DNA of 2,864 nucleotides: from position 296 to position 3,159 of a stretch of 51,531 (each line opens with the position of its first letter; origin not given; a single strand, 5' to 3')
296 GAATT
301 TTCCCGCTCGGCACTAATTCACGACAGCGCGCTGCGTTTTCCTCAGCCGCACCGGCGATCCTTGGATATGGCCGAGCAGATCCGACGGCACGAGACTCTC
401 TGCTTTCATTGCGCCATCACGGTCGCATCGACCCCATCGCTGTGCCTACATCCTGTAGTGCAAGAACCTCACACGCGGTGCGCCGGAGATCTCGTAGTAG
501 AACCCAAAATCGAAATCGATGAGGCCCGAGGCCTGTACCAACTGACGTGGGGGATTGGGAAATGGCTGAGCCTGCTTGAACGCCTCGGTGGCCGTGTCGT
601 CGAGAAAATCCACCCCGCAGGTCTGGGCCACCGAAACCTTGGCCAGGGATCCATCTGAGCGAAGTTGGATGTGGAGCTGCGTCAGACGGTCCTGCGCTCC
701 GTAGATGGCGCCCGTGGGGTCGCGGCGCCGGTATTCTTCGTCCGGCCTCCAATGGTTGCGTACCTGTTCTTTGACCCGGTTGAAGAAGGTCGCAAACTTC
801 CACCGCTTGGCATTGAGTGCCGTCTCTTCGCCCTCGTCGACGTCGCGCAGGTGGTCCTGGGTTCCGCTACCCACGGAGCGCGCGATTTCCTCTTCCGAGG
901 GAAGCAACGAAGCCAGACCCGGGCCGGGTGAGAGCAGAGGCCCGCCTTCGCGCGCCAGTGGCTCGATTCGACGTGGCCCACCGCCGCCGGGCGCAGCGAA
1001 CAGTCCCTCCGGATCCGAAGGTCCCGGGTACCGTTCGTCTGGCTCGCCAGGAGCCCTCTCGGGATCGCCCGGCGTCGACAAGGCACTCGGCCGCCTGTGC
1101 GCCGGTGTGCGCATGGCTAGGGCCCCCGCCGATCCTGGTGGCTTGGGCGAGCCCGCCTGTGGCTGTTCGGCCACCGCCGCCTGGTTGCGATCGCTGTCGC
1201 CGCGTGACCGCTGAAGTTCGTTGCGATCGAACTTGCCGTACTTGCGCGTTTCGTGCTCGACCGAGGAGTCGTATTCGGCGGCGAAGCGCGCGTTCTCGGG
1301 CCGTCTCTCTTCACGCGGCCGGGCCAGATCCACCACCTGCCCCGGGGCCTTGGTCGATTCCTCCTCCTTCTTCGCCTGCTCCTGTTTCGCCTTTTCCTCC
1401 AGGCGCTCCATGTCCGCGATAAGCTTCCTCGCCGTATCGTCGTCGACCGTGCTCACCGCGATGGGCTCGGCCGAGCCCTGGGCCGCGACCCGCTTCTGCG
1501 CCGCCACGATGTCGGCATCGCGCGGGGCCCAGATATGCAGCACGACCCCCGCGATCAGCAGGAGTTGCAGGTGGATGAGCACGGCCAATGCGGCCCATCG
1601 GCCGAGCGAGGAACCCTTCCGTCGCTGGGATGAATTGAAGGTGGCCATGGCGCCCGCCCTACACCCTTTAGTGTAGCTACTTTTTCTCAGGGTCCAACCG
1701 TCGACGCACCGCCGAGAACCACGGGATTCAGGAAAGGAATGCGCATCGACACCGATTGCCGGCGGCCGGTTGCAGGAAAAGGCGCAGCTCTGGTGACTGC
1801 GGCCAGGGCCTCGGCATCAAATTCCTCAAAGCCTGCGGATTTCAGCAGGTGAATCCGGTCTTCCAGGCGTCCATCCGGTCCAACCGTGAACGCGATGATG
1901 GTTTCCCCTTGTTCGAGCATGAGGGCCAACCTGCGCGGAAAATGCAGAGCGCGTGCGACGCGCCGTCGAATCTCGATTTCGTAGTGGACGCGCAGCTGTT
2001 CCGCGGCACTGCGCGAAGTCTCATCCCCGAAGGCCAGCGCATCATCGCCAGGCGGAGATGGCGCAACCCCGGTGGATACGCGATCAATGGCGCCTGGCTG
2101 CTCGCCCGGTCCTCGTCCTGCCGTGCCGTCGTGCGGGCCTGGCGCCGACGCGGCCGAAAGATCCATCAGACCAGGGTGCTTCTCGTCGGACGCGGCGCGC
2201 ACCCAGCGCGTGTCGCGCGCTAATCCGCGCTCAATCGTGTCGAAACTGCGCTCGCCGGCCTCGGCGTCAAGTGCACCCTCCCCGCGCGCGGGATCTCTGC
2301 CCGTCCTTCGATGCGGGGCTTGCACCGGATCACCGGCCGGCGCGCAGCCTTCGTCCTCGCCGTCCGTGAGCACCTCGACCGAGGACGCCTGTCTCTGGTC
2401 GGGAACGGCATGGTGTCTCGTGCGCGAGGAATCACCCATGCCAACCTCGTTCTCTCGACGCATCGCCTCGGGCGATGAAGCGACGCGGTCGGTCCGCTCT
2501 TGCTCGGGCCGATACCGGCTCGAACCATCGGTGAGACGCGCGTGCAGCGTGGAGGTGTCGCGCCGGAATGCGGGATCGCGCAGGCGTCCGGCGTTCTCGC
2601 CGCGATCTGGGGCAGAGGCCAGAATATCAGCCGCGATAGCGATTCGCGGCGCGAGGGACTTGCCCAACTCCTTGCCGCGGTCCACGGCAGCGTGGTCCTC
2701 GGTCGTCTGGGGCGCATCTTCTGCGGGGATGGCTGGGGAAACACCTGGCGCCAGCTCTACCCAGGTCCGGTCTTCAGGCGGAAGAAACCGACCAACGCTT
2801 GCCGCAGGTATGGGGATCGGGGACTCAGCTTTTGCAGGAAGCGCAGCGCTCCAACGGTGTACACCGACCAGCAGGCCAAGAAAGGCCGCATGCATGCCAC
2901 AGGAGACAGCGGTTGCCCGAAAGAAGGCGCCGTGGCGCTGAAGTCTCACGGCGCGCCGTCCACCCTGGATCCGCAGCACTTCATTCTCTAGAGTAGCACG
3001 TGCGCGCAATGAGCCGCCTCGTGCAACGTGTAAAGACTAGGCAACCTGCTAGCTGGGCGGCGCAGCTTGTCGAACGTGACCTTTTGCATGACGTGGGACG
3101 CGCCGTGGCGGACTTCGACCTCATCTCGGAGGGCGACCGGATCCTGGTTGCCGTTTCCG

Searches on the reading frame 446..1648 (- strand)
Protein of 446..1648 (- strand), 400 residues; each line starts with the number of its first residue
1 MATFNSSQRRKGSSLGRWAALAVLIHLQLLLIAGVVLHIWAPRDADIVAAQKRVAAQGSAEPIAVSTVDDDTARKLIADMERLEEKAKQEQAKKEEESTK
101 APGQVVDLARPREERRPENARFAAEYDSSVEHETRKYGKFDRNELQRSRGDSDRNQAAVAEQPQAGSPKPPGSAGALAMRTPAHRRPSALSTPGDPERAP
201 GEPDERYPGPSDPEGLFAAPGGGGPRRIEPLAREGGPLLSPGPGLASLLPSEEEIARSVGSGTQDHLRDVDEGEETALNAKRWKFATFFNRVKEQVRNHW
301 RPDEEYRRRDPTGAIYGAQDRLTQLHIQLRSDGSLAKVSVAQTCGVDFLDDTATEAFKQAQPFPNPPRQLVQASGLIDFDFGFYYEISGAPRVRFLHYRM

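Call 71: search_protein_families(library=pfam, proteins=[window:446-1648:-], max_evalue=0.00001)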
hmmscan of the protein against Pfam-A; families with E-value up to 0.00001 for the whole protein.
window:446-1648:- (400 aa): 2 families
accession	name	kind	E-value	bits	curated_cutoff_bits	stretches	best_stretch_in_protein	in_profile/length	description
PF13103.11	TonB_2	-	1.3e-06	28.8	22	1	287-369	3-75/85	TonB C terminal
PF03544.19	TonB_C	-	6.9e-06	26.9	24.6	0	324-381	19-77/79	Gram-negative bacterial TonB protein C-terminal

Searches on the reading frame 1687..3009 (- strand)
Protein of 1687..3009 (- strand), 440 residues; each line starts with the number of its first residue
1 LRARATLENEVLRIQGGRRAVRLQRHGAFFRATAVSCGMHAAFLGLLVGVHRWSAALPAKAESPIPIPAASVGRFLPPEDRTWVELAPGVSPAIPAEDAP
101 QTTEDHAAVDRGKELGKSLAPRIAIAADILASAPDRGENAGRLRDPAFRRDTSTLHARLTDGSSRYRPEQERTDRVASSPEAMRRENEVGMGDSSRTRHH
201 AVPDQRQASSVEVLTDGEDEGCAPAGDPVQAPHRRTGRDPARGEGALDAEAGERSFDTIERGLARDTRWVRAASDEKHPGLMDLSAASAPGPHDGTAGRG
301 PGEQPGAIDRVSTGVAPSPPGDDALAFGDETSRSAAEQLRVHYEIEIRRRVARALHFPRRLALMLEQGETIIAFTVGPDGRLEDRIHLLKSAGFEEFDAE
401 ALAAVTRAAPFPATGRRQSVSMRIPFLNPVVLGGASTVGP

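Call 71: search_protein_families(library=pfam, proteins=[window:1687-3009:-], max_evalue=0.00001)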
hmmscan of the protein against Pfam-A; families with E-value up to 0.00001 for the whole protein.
window:1687-3009:- (440 aa): 2 families
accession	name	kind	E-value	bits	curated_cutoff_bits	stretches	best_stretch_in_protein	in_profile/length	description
PF03544.19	TonB_C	-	1.3e-11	45.2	24.6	1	355-426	3-75/79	Gram-negative bacterial TonB protein C-terminal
PF13103.11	TonB_2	-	8.9e-08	32.6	22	1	343-423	4-82/85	TonB C terminal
